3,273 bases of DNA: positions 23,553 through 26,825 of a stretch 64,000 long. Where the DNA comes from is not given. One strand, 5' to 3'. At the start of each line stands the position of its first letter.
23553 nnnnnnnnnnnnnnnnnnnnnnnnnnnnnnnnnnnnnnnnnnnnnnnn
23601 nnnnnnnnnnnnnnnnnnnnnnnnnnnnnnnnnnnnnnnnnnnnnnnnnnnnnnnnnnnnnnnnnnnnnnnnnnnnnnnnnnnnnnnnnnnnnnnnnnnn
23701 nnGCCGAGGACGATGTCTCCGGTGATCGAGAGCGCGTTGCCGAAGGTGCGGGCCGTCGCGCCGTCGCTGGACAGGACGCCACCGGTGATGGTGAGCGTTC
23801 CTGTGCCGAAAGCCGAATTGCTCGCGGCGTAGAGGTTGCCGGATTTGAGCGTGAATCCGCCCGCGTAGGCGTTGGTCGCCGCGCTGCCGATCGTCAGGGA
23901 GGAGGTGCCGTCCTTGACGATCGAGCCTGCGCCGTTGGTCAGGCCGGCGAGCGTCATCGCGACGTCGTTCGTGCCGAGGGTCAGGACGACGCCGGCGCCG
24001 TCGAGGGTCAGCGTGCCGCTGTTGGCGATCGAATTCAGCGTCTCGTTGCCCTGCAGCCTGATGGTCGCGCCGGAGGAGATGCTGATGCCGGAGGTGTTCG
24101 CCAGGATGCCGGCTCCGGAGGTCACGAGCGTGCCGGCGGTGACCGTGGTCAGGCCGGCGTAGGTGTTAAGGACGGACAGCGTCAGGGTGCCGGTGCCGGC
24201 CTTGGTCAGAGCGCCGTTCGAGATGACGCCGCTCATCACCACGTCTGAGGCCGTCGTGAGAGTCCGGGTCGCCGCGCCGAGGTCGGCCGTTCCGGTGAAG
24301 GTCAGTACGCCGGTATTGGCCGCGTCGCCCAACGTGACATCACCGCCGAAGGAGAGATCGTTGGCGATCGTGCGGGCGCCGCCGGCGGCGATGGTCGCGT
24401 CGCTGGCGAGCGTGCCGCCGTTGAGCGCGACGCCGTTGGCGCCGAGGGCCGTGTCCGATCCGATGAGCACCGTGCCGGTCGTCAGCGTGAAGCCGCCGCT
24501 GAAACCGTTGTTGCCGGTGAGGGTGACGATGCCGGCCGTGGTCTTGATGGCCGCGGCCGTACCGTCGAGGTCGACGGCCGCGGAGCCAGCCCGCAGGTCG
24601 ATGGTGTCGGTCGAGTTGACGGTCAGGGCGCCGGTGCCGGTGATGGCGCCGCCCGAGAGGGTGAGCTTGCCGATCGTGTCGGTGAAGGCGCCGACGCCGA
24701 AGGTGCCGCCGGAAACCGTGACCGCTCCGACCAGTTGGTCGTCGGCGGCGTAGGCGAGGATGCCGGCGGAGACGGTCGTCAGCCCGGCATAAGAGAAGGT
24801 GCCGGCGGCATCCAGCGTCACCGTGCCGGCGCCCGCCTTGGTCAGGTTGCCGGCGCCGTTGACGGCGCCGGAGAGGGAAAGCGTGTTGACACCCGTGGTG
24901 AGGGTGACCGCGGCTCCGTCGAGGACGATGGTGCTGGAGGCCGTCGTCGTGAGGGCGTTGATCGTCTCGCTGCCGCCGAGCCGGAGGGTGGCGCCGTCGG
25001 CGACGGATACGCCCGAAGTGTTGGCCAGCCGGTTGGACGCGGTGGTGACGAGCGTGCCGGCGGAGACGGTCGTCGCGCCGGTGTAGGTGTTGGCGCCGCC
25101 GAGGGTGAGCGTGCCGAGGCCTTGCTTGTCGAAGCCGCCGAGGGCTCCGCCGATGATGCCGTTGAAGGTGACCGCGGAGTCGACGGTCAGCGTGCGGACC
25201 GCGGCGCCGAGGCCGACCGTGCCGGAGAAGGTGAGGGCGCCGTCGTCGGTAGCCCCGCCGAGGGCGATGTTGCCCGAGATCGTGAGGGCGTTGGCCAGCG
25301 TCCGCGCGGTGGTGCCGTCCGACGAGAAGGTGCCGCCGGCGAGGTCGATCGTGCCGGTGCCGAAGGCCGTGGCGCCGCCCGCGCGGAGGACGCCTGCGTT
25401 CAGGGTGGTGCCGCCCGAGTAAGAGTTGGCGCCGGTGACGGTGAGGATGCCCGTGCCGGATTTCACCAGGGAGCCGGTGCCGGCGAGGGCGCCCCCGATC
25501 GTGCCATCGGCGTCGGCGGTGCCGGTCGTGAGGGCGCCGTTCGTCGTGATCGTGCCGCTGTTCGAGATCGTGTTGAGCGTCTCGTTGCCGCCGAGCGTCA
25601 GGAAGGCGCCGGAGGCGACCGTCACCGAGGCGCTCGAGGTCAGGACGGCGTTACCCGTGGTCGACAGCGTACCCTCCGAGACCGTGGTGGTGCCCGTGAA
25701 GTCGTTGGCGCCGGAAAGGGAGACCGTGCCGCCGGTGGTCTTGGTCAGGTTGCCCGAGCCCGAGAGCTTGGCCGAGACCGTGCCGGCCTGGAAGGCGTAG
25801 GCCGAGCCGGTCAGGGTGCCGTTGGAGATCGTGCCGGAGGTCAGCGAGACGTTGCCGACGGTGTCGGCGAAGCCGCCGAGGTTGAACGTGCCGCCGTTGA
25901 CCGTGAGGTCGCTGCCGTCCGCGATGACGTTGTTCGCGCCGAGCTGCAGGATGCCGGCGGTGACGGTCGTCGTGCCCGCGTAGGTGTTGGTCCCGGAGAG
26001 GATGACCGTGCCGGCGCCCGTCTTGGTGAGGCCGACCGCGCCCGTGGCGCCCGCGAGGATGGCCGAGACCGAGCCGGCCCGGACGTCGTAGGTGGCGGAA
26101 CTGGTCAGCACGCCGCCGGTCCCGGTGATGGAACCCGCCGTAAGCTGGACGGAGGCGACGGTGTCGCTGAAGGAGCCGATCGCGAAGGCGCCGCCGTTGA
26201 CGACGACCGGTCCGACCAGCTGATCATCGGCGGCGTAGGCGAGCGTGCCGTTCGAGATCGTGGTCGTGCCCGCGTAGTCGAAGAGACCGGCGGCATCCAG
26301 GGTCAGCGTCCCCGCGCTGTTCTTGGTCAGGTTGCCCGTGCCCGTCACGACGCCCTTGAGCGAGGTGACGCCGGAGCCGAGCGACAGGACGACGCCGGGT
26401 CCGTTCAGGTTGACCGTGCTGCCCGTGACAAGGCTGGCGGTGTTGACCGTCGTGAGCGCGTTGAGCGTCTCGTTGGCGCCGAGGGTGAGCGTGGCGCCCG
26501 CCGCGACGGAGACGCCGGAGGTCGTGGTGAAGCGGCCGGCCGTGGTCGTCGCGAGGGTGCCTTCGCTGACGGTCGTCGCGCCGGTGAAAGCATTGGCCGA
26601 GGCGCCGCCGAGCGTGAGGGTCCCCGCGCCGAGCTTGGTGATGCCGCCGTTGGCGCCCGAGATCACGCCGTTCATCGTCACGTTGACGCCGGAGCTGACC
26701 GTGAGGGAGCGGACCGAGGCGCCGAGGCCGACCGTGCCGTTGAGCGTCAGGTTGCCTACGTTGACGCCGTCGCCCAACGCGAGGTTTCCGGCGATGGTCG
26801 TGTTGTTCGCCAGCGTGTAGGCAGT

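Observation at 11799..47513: One 35.7-kb ORF encodes an 11,904-aa classical autotransporter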

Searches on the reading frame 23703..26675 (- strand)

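Call 8: search_protein_families(library=pfam, proteins=[window:23703-26675:-], max_evalue=0.01)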
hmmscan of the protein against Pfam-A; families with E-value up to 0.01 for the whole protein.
window:23703-26675:- (991 aa): 1 family
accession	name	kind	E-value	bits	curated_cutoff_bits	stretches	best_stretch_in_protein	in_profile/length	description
PF12951.13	PATR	-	9.4e-47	157.2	27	8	517-543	3-29/30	Passenger-associated-transport-repeat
